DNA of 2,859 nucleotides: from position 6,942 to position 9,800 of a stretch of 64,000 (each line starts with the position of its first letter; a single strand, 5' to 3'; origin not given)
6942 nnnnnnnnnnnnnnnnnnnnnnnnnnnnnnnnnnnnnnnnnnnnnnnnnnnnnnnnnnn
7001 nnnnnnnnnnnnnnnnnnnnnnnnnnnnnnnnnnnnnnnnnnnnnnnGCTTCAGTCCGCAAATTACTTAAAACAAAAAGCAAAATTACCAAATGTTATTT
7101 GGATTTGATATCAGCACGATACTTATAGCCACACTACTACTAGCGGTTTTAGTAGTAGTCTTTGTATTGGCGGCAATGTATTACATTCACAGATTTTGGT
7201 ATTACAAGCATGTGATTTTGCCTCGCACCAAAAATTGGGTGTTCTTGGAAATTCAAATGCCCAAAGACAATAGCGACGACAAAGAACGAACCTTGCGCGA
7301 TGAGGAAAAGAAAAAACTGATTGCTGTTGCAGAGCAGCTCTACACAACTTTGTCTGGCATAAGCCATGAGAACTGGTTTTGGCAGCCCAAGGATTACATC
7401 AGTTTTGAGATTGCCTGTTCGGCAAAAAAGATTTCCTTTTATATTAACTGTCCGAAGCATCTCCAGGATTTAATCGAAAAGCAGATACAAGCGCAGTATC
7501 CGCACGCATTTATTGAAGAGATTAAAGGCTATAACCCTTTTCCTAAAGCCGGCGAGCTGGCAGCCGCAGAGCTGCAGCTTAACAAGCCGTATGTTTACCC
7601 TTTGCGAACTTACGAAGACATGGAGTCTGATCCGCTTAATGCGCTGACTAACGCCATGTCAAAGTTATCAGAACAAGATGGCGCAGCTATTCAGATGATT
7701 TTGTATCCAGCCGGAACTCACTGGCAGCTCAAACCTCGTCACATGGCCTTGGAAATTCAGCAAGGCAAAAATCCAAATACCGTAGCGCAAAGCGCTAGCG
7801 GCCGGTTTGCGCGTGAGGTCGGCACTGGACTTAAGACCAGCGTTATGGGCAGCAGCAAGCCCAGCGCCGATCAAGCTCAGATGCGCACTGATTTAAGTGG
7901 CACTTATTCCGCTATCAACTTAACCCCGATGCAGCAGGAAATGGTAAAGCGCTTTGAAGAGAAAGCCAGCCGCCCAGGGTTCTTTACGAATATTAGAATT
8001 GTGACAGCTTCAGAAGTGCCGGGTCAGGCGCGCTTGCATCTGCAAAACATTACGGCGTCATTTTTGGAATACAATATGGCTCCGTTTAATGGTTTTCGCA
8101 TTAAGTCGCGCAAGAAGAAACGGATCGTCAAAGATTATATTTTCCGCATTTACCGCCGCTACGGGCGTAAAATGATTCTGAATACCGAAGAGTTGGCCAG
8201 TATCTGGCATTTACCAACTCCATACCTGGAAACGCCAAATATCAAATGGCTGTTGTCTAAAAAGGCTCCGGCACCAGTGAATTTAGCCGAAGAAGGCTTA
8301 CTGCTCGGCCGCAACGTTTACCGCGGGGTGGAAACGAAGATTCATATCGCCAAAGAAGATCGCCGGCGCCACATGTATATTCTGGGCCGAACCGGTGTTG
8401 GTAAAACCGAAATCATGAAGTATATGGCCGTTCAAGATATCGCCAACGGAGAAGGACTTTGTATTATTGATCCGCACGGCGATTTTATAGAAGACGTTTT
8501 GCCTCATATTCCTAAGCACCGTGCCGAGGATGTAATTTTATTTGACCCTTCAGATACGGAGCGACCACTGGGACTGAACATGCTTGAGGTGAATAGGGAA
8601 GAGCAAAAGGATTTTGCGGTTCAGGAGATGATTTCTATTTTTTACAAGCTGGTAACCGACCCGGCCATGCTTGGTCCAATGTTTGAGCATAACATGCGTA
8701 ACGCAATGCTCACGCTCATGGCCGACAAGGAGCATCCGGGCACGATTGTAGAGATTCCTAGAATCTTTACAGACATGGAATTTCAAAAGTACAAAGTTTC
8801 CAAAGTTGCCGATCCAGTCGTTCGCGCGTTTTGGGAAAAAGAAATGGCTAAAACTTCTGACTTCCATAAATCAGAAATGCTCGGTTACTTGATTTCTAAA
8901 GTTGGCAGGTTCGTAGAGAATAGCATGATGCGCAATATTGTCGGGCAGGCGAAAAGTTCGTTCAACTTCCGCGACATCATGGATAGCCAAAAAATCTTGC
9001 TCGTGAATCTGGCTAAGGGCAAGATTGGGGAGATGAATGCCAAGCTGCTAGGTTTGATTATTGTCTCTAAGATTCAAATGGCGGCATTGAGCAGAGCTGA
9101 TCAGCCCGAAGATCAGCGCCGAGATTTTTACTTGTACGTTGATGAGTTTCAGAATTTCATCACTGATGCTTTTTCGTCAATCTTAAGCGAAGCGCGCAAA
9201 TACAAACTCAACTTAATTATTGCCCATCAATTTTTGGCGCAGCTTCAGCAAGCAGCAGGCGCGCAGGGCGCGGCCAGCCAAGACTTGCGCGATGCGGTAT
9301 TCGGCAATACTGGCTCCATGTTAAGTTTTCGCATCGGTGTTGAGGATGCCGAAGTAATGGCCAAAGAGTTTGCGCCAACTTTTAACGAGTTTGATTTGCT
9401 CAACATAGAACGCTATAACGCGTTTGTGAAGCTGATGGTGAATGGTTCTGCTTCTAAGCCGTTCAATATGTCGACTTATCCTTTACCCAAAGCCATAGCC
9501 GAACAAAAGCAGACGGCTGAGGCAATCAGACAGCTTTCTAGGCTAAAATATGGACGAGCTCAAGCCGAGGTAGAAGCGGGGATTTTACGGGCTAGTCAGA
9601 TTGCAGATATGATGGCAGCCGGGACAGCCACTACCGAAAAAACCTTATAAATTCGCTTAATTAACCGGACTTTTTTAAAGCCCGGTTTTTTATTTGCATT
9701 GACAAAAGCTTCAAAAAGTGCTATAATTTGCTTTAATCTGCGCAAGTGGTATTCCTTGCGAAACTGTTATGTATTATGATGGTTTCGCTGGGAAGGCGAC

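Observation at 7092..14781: ATPase-centred membrane gene cluster: T4CP-like (VirD4/TraG) ATPase with 400-aa novel N-region plus three uncharacterised membrane proteins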

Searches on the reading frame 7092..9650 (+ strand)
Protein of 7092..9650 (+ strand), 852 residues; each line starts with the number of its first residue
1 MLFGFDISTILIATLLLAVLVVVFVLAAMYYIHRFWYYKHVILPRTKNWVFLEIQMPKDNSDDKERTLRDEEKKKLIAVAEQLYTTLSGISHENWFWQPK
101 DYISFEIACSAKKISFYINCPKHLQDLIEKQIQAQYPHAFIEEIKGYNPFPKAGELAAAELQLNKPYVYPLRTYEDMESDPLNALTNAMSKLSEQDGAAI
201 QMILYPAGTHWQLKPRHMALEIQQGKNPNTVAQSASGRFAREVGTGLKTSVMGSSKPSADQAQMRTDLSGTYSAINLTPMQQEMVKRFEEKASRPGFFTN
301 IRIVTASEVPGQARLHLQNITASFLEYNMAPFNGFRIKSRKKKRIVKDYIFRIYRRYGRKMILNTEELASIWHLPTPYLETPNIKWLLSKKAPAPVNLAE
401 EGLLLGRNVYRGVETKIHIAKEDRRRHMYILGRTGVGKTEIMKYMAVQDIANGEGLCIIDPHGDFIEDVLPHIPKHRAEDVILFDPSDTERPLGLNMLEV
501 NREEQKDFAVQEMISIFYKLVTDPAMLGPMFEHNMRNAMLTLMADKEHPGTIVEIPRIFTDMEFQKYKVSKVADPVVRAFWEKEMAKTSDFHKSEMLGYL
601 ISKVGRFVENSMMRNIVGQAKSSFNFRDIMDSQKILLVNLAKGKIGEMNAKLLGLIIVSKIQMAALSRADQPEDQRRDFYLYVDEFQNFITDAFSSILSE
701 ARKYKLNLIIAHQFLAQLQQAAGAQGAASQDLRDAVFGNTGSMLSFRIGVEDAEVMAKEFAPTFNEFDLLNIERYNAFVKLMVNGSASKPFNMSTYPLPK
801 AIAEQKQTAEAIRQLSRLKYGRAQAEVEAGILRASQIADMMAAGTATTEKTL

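Call 4: search_protein_families(library=pfam, proteins=[window:7092-9650:+], max_evalue=0.1)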
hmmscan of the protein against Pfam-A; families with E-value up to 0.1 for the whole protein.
window:7092-9650:+ (852 aa): 7 families
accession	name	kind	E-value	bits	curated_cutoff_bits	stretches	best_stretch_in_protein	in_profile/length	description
PF10412.15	TrwB_AAD_bind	-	2.9e-10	40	20.5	1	416-729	6-297/387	Type IV secretion-system coupling protein DNA-binding domain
PF01935.23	DUF87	-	4.1e-10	40.6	23.2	1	411-509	10-101/220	Helicase HerA, central domain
PF02534.20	T4SS-DNA_transf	-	1.5e-06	27.8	20.1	1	427-729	46-355/468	Type IV secretory system Conjugative DNA transfer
PF12696.13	TraG-D_C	-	4.8e-05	23.7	22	1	680-742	3-60/126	TraM recognition site of TraD and TraG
PF20720.3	nSTAND3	-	0.019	15.1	27.2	1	423-485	15-72/155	Novel STAND NTPase 3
PF25199.1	nSTAND_NTPase5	-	0.02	15.1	34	0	407-485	22-103/145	Novel STAND NTPase 5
PF24389.1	ORC-CDC6-like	-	0.028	13.6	27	0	423-451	30-58/571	ORC-CDC6-like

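Call 5: search_protein_families(library=ncbifam, proteins=[window:7092-9650:+], max_evalue=0.1)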
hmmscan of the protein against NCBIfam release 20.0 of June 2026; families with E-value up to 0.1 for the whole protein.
window:7092-9650:+ (852 aa): 11 families
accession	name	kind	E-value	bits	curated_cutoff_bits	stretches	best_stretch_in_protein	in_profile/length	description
TIGR03743.1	SXT_TraD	subfamily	1.6e-16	59.9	366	2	403-464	150-214/636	conjugative transfer system coupling protein TraD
TIGR03754.1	conj_TOL_TraD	equivalog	4.2e-10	38.8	647.55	1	406-464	158-219/643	type IV conjugative transfer system coupling protein TraD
NF045973.1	conju_CD1115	equivalog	7.6e-10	38.2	250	1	403-746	2-355/442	VirD4-like conjugal transfer protein, CD1115 family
NF053655.1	CedD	equivalog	1.4e-07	30.6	600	1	405-484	201-279/527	DNA-translocating ATPase CedD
NF041447.1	TrbC_conju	equivalog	5.2e-07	28.5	800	1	403-461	107-165/685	F-type conjugative transfer protein TrbC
TIGR02759.1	TraD_Ftype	equivalog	1.1e-05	24.5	521.35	1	658-729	388-460/566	type IV conjugative transfer system coupling protein TraD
NF045975.1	VirB4_plasma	equivalog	6.2e-05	20.9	590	1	401-465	489-555/894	Mbov_0397 family ICE element conjugal transfer ATPase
TIGR02237.1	recomb_radB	equivalog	0.00057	19.8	172.4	1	430-588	17-176/210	DNA repair and recombination protein RadB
NF041017.1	DNA_import_CedB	equivalog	0.00067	18.4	700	1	390-464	242-315/590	DNA import protein CedB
NF040819.1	helicase_HerA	equivalog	0.0041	15.7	970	1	421-475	152-207/561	DNA double-strand break repair helicase HerA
NF040937.1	HerA_Thermprot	equivalog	0.0086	14.5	800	1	402-469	119-184/487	DNA double-strand break repair helicase HerA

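Call 9: find_homologous_proteins(query=window:7092-9650:+)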
Query window:7092-9650:+ (852 aa): 1538 proteins with E <= 0.001 among 8000 candidates; the best 120 are listed.
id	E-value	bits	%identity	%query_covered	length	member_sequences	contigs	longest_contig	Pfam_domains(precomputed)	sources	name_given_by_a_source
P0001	0.0e+0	1925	100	100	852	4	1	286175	PF26449.1,PF10412.16,PF01935.24,PF02534.21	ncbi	-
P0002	0.0e+0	1771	90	100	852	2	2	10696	PF26449.1,PF10412.16,PF01935.24,PF02534.21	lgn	-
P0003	0.0e+0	1723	88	100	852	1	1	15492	PF26449.1,PF10412.16,PF01935.24,PF02534.21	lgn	-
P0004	0.0e+0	1695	86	100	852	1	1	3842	PF26449.1,PF10412.16,PF01935.24,PF02534.21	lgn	-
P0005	0.0e+0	1683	86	100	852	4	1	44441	PF26449.1,PF10412.16,PF01935.24,PF02534.21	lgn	-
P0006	0.0e+0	1683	85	100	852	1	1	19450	PF26449.1,PF10412.16,PF01935.24,PF02534.21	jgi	jgi:hypothetical protein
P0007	0.0e+0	1683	85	100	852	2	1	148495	PF26449.1,PF10412.16,PF01935.24,PF02534.21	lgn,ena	-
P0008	0.0e+0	1679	85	100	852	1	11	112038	PF26449.1,PF10412.16,PF01935.24,PF02534.21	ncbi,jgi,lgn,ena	-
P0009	0.0e+0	1677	85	100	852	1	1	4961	PF26449.1,PF10412.16,PF01935.24,PF02534.21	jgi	-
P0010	0.0e+0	1674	84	100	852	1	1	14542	PF26449.1,PF10412.16,PF01935.24,PF02534.21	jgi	-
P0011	0.0e+0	1673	85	100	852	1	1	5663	PF26449.1,PF10412.16,PF01935.24,PF02534.21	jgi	-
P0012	0.0e+0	1672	85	100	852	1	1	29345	PF26449.1,PF10412.16,PF01935.24,PF02534.21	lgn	-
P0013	0.0e+0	1655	83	100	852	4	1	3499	PF26449.1,PF10412.16,PF01935.24,PF02534.21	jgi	jgi:hypothetical protein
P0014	0.0e+0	1646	85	98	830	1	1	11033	PF26449.1,PF10412.16,PF01935.24,PF02534.21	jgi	jgi:hypothetical protein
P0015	0.0e+0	1615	81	100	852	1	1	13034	PF26449.1,PF10412.16,PF01935.24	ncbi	-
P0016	0.0e+0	1614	81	100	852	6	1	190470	PF26449.1,PF10412.16,PF01935.24,PF02534.21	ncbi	-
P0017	0.0e+0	1614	81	100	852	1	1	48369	PF26449.1,PF10412.16,PF01935.24,PF02534.21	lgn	-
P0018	0.0e+0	1604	80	100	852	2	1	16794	PF26449.1,PF10412.16,PF01935.24,PF02534.21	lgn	-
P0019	0.0e+0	1603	81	100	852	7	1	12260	PF26449.1,PF10412.16,PF01935.24,PF02534.21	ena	-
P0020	0.0e+0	1598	80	100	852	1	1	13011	PF26449.1,PF10412.16,PF01935.24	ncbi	-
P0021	0.0e+0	1592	80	100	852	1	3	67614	PF26449.1,PF10412.16,PF01935.24,PF02534.21,PF12696.14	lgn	-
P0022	0.0e+0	1584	80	100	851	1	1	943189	PF26449.1,PF10412.16,PF01935.24,PF02534.21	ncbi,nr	ncbi:type IV secretion system DNA-binding domain-containing protein [bacterium]|nr:MAG: type IV secr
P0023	0.0e+0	1584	79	100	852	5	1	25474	PF26449.1,PF10412.16,PF01935.24,PF02534.21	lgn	-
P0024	0.0e+0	1579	79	100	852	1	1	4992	PF26449.1,PF10412.16,PF01935.24,PF02534.21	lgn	-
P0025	0.0e+0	1563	78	100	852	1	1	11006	PF26449.1,PF10412.16,PF01935.24,PF02534.21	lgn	-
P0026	0.0e+0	1548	78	99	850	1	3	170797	PF26449.1,PF10412.16,PF01935.24,PF02534.21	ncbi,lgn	-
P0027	0.0e+0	1518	77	100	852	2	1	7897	PF26449.1,PF10412.16,PF01935.24,PF02534.21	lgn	-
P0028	0.0e+0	1508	76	100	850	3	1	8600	PF26449.1,PF10412.16,PF01935.24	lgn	-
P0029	0.0e+0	1508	77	99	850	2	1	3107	PF26449.1,PF10412.16,PF01935.24,PF02534.21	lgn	-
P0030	0.0e+0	1507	75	99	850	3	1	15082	PF26449.1,PF10412.16,PF01935.24,PF02534.21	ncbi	-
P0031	0.0e+0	1505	76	100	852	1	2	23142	PF26449.1,PF10412.16,PF01935.24,PF02534.21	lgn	-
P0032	0.0e+0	1505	77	99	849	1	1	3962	PF26449.1,PF10412.16,PF01935.24,PF02534.21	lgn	-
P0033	0.0e+0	1504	77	99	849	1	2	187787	PF26449.1,PF10412.16,PF01935.24,PF02534.21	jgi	jgi:hypothetical protein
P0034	0.0e+0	1499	76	100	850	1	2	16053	PF26449.1,PF10412.16,PF01935.24,PF02534.21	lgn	-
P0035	0.0e+0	1495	76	100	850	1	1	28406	PF26449.1,PF10412.16,PF01935.24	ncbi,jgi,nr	ncbi:MAG TPA: type IV secretion system DNA-binding domain-containing protein [Patescibacteria group 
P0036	0.0e+0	1494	76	100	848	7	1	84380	PF26449.1,PF10412.16,PF01935.24,PF02534.21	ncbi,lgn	-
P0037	0.0e+0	1492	77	99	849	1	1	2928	PF26449.1,PF10412.16,PF01935.24,PF02534.21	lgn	-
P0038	0.0e+0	1492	76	100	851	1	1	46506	PF26449.1,PF10412.16,PF01935.24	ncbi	-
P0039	0.0e+0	1491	76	99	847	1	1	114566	PF26449.1,PF10412.16,PF01935.24,PF02534.21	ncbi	-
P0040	0.0e+0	1490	75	100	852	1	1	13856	PF26449.1,PF10412.16,PF01935.24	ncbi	-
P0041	0.0e+0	1486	76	100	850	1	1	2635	PF26449.1,PF10412.16,PF01935.24,PF02534.21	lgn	-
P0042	0.0e+0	1486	75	100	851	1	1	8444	PF26449.1,PF10412.16,PF01935.24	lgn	-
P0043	0.0e+0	1485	76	99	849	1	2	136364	PF26449.1,PF10412.16,PF01935.24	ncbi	-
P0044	0.0e+0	1484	76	100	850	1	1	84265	PF26449.1,PF10412.16,PF01935.24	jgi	jgi:hypothetical protein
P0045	0.0e+0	1482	75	100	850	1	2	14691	PF26449.1,PF10412.16,PF01935.24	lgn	-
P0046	0.0e+0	1482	75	100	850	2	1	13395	PF26449.1,PF10412.16,PF01935.24,PF02534.21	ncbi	-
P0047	0.0e+0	1481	76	100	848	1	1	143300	PF26449.1,PF10412.16,PF01935.24,PF02534.21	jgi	jgi:hypothetical protein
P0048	0.0e+0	1479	76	99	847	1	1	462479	PF26449.1,PF10412.16,PF01935.24,PF02534.21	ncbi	-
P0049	0.0e+0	1478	75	99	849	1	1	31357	PF26449.1,PF10412.16,PF01935.24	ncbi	-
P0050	0.0e+0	1478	75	99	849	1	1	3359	PF26449.1,PF10412.16,PF01935.24,PF02534.21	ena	-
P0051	0.0e+0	1478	76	99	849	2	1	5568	PF26449.1,PF10412.16,PF01935.24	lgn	-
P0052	0.0e+0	1478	75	99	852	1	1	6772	PF26449.1,PF10412.16,PF01935.24,PF02534.21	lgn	-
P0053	0.0e+0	1477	74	100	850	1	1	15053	PF26449.1,PF10412.16,PF01935.24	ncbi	-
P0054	0.0e+0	1475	75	99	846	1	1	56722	PF26449.1,PF10412.16,PF01935.24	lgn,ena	-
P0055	0.0e+0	1474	75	99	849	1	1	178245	PF26449.1,PF10412.16,PF01935.24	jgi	jgi:Helicase HerA, central domain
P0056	0.0e+0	1473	76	100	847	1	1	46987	PF26449.1,PF10412.16,PF01935.24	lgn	-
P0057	0.0e+0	1468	75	99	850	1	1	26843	PF26449.1,PF10412.16,PF01935.24,PF02534.21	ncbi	-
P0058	0.0e+0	1468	75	100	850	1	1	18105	PF26449.1,PF10412.16,PF01935.24,PF02534.21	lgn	-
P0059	0.0e+0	1467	74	100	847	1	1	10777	PF26449.1,PF10412.16,PF01935.24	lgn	-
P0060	0.0e+0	1453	74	99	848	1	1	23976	PF26449.1,PF10412.16,PF01935.24,PF02534.21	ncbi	-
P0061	0.0e+0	1450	73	99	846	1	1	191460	PF26449.1,PF10412.16,PF01935.24,PF02534.21,PF12696.14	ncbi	-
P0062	0.0e+0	1449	73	100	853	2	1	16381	PF26449.1,PF10412.16,PF01935.24,PF02534.21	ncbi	-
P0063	0.0e+0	1448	74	100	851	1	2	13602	PF26449.1,PF10412.16,PF01935.24,PF02534.21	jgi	jgi:hypothetical protein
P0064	0.0e+0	1446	74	100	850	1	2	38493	PF26449.1,PF10412.16,PF01935.24,PF02534.21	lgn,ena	-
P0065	0.0e+0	1441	74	100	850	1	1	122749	PF26449.1,PF10412.16,PF01935.24,PF02534.21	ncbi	-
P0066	0.0e+0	1423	77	94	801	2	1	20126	PF26449.1,PF10412.16,PF01935.24,PF02534.21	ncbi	-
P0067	0.0e+0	1418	73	98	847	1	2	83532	PF26449.1,PF10412.16,PF01935.24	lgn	-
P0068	0.0e+0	1417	72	98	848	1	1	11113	PF26449.1,PF10412.16,PF01935.24,PF02534.21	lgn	-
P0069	0.0e+0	1415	74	97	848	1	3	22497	PF26449.1,PF10412.16,PF01935.24,PF02534.21,PF12696.14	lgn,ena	-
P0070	0.0e+0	1411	71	100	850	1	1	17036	PF26449.1,PF10412.16,PF01935.24,PF02534.21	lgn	-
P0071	0.0e+0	1411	72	100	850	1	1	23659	PF26449.1,PF10412.16,PF01935.24,PF02534.21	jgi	jgi:hypothetical protein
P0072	0.0e+0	1407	72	100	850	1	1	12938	PF26449.1,PF10412.16,PF01935.24,PF02534.21,PF12696.14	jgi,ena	-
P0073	0.0e+0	1401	76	93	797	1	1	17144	PF26449.1,PF10412.16,PF01935.24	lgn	-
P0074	0.0e+0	1401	72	100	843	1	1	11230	PF26449.1,PF10412.16,PF01935.24,PF02534.21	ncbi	-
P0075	0.0e+0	1399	72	99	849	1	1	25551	PF26449.1,PF10412.16,PF01935.24,PF02534.21,PF12696.14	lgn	-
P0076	0.0e+0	1397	71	100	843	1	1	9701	PF26449.1,PF10412.16,PF01935.24,PF02534.21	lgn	-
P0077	0.0e+0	1388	73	96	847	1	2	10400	PF26449.1,PF10412.16,PF01935.24,PF02534.21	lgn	-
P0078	0.0e+0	1387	71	100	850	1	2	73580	PF26449.1,PF10412.16,PF01935.24,PF02534.21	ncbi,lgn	-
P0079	0.0e+0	1386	72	99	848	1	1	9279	PF26449.1,PF10412.16,PF01935.24,PF02534.21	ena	-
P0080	0.0e+0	1384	71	100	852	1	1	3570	PF26449.1,PF10412.16,PF01935.24,PF02534.21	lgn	-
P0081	0.0e+0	1380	71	100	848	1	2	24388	PF26449.1,PF10412.16,PF01935.24,PF02534.21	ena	-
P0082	0.0e+0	1378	70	100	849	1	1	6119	PF26449.1,PF10412.16,PF01935.24,PF02534.21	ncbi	-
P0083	0.0e+0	1377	71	100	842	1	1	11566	PF26449.1,PF10412.16,PF01935.24,PF02534.21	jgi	jgi:hypothetical protein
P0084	0.0e+0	1377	70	100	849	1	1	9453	PF26449.1,PF10412.16,PF01935.24,PF02534.21,PF12696.14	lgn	-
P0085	0.0e+0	1376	86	82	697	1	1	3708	PF26449.1,PF10412.16,PF01935.24,PF02534.21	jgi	-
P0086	0.0e+0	1375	72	97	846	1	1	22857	PF26449.1,PF10412.16,PF01935.24,PF02534.21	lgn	-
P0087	0.0e+0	1373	70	100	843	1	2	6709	PF26449.1,PF10412.16,PF01935.24,PF02534.21,PF12696.14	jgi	jgi:hypothetical protein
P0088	0.0e+0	1373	70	100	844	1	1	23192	PF26449.1,PF10412.16,PF01935.24,PF02534.21,PF12696.14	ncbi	-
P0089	0.0e+0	1372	69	100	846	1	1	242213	PF26449.1,PF10412.16,PF01935.24,PF02534.21,PF12696.14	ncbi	-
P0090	0.0e+0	1370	70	100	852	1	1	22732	PF26449.1,PF10412.16,PF01935.24,PF02534.21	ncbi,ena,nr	ncbi:MAG TPA: ATP-binding protein [Patescibacteria group bacterium]|nr:ATP-binding protein [Patescib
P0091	0.0e+0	1370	71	99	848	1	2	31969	PF26449.1,PF10412.16,PF01935.24,PF02534.21,PF12696.14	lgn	-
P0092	0.0e+0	1369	71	99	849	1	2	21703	PF26449.1,PF10412.16,PF01935.24,PF02534.21,PF12696.14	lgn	-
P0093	0.0e+0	1369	71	99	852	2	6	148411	PF26449.1,PF10412.16,PF01935.24,PF02534.21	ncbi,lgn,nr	ncbi:MAG: type IV secretion system DNA-binding domain-containing protein [Candidatus Doudnabacteria 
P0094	0.0e+0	1367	71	99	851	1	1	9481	PF26449.1,PF10412.16,PF01935.24,PF02534.21,PF12696.14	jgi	jgi:hypothetical protein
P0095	0.0e+0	1366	69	100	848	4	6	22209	PF26449.1,PF10412.16,PF01935.24,PF02534.21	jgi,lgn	jgi:hypothetical protein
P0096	0.0e+0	1363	70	100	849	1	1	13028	PF26449.1,PF10412.16,PF01935.24,PF02534.21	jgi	-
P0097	0.0e+0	1360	70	99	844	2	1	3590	PF26449.1,PF10412.16,PF01935.24,PF02534.21,PF12696.14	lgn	-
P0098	0.0e+0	1360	72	96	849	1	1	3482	PF26449.1,PF10412.16,PF01935.24,PF02534.21,PF12696.14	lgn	-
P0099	0.0e+0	1359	69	100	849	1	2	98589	PF26449.1,PF10412.16,PF01935.24,PF02534.21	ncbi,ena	-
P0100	0.0e+0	1359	70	100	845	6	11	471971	PF26449.1,PF10412.16,PF01935.24,PF02534.21,PF12696.14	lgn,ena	-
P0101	0.0e+0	1359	70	99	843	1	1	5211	PF26449.1,PF10412.16,PF01935.24,PF02534.21,PF12696.14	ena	-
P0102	0.0e+0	1358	70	100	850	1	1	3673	PF26449.1,PF10412.16,PF01935.24,PF02534.21,PF12696.14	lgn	-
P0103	0.0e+0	1358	70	99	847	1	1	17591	PF26449.1,PF10412.16,PF01935.24,PF02534.21,PF12696.14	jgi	jgi:hypothetical protein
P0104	0.0e+0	1358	70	100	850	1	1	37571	PF26449.1,PF10412.16,PF01935.24,PF02534.21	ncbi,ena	-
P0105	0.0e+0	1358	70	100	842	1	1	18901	PF26449.1,PF10412.16,PF01935.24,PF02534.21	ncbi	-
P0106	0.0e+0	1357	70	100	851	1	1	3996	PF26449.1,PF10412.16,PF01935.24,PF02534.21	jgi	jgi:hypothetical protein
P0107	0.0e+0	1356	70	100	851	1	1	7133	PF26449.1,PF10412.16,PF01935.24,PF02534.21,PF12696.14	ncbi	-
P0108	0.0e+0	1355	70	100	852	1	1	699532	PF26449.1,PF10412.16,PF01935.24,PF02534.21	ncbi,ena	-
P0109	0.0e+0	1354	69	99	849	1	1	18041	PF26449.1,PF10412.16,PF01935.24,PF02534.21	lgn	-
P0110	0.0e+0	1354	70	100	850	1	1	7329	PF26449.1,PF10412.16,PF01935.24,PF02534.21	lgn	-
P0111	0.0e+0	1353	70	99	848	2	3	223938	PF26449.1,PF10412.16,PF01935.24,PF02534.21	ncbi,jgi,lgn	-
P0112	0.0e+0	1353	71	100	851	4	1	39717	PF26449.1,PF10412.16,PF01935.24,PF02534.21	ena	-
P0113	0.0e+0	1352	70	100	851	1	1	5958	PF26449.1,PF10412.16,PF01935.24,PF02534.21,PF12696.14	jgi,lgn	jgi:hypothetical protein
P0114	0.0e+0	1352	70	100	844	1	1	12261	PF26449.1,PF10412.16,PF02534.21,PF12696.14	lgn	-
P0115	0.0e+0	1352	70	100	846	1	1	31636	PF26449.1,PF10412.16,PF01935.24,PF02534.21,PF12696.14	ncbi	-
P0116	0.0e+0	1351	70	99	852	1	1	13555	PF26449.1,PF10412.16,PF01935.24,PF02534.21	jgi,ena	-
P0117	0.0e+0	1351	71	97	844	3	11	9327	PF26449.1,PF10412.16,PF01935.24,PF02534.21,PF12696.14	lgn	-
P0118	0.0e+0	1350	70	99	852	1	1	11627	PF26449.1,PF10412.16,PF01935.24,PF02534.21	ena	-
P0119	0.0e+0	1349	69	100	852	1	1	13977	PF26449.1,PF10412.16,PF01935.24,PF02534.21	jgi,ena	-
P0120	0.0e+0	1348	68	100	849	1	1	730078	PF26449.1,PF10412.16,PF01935.24,PF02534.21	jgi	jgi:hypothetical protein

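Call 10: search_solved_structures(query=window:7092-9650:+, max_evalue=1)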
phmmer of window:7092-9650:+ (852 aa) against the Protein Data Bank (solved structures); distinct sequences matched with E-value up to 1: 5.
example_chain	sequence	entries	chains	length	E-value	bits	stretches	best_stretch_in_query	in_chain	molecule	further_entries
1gl6_A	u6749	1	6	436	6.9e-06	27.8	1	420-467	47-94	ATPASE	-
1e9r_A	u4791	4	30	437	7e-06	27.8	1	420-467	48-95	CONJUGAL TRANSFER PROTEIN TRWB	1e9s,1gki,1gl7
6sz9_A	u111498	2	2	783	0.00034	22.2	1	415-464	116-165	IcmO (DotL)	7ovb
5vm8_A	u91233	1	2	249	0.036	15.5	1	438-516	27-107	Ribosomal RNA small subunit methyltransferase E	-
4d2i_A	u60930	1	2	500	0.17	13.3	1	404-472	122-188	HERA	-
